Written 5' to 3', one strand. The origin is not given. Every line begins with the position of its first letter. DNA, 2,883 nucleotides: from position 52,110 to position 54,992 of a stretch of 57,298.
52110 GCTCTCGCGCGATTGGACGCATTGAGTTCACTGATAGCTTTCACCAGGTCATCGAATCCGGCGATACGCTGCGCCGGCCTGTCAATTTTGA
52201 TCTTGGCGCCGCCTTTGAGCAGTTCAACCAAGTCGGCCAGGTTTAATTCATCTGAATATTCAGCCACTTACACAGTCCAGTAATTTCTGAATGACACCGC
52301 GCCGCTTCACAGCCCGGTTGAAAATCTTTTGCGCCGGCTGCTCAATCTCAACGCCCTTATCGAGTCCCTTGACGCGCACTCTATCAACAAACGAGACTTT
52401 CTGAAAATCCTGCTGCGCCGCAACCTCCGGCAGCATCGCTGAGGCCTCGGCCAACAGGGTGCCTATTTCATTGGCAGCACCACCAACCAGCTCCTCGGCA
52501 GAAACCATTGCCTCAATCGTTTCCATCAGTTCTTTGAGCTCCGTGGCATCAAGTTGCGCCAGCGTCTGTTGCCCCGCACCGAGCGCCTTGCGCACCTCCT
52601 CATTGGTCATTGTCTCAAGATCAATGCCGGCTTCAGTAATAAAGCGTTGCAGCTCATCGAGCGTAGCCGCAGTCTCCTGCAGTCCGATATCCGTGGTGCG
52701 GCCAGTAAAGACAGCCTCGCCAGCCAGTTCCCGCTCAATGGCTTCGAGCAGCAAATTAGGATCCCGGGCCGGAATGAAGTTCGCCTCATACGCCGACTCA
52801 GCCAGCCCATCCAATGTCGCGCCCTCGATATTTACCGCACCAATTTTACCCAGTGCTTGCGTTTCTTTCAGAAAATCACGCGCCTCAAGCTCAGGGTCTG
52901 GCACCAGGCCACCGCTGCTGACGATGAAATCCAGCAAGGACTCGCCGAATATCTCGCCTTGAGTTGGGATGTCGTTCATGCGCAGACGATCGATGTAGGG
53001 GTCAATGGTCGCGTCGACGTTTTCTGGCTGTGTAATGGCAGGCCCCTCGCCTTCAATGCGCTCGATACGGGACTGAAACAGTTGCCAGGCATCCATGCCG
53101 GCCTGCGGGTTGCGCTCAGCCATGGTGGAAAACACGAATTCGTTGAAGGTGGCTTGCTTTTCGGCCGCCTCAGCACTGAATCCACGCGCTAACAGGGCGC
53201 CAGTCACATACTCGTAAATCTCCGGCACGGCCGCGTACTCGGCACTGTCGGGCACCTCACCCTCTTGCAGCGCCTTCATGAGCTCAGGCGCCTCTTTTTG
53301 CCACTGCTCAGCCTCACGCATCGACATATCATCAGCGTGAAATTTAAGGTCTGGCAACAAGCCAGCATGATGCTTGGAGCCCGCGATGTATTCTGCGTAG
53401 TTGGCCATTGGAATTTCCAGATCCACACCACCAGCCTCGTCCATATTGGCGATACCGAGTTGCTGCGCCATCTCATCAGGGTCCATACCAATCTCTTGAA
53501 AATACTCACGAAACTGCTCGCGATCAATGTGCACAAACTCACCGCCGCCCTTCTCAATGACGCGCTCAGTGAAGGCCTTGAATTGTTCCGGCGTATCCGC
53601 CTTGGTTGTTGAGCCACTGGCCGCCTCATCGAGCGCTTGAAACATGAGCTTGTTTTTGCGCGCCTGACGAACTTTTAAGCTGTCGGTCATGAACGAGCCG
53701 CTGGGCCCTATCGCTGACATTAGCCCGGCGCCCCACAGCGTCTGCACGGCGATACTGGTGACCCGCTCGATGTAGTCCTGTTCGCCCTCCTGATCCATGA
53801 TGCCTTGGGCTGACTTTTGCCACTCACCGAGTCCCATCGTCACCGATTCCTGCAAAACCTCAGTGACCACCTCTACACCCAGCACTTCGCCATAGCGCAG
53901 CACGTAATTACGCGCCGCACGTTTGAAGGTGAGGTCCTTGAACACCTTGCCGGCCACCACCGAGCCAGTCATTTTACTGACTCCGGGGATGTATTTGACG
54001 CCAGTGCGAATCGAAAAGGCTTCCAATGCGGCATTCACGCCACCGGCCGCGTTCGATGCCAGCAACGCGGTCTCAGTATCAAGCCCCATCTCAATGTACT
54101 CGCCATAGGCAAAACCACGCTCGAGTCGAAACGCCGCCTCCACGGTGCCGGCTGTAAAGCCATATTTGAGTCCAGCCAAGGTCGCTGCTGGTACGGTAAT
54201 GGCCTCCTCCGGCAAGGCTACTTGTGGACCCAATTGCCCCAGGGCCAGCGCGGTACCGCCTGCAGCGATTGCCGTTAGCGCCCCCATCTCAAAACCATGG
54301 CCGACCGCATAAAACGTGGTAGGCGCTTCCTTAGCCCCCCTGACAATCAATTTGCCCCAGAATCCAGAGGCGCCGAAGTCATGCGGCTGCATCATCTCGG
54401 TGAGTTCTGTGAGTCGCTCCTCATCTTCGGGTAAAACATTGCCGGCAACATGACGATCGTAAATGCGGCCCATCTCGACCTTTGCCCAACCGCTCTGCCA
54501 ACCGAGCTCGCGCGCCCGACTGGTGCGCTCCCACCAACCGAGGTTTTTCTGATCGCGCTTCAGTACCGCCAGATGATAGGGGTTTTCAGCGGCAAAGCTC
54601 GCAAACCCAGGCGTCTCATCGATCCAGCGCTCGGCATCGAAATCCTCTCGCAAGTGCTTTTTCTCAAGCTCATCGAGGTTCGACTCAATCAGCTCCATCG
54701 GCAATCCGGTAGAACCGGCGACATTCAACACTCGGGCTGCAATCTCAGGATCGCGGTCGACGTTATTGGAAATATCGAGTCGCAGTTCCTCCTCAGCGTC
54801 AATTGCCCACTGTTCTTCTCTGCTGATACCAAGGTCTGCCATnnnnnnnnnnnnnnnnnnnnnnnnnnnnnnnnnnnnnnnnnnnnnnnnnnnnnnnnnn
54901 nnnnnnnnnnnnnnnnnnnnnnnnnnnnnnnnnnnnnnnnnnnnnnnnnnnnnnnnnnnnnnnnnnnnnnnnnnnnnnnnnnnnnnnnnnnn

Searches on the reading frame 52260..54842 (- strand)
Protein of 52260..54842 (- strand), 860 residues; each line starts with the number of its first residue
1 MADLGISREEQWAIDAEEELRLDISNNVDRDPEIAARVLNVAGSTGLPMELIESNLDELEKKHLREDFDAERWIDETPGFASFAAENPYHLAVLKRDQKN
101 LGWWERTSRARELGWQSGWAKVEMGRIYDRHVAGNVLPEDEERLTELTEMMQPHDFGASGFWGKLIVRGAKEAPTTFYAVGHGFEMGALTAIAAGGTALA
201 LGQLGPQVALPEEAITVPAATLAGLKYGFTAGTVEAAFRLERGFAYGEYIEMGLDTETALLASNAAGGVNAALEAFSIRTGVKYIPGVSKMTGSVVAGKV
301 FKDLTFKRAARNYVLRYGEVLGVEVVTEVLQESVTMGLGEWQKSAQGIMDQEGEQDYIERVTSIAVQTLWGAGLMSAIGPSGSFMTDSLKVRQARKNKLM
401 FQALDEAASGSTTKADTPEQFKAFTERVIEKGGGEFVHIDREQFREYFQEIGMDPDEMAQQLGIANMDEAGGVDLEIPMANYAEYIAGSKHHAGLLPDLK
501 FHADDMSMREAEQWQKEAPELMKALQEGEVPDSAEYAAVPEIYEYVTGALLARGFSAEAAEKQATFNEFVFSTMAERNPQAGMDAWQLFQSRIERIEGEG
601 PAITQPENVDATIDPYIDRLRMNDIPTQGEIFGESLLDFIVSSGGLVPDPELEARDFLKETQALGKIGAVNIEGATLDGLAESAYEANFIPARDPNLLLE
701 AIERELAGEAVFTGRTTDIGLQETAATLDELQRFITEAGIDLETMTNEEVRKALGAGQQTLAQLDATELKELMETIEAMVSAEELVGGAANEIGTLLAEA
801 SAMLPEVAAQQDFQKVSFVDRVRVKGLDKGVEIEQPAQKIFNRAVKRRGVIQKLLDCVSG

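Call 21: search_protein_families(library=phrogs, proteins=[window:52260-54842:-], max_evalue=0.001)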
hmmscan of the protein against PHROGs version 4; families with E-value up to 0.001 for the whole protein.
window:52260-54842:- (860 aa): 2 families
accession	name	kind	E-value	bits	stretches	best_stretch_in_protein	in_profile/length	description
phrog_9880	-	unknown function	1.2e-41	143.4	1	179-763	266-743/2231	-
phrog_28077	-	unknown function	5.2e-07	28.4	1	179-276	143-236/1524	-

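Call 22: search_protein_families(library=pfam, proteins=[window:52260-54842:-], max_evalue=0.01)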
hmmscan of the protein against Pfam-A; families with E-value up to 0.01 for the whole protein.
window:52260-54842:- (860 aa): 1 family
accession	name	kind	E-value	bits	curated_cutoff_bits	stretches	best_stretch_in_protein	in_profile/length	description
PF18834.6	LPD22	-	5.2e-10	39.9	28.6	1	25-112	8-91/97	Large polyvalent protein associated domain 22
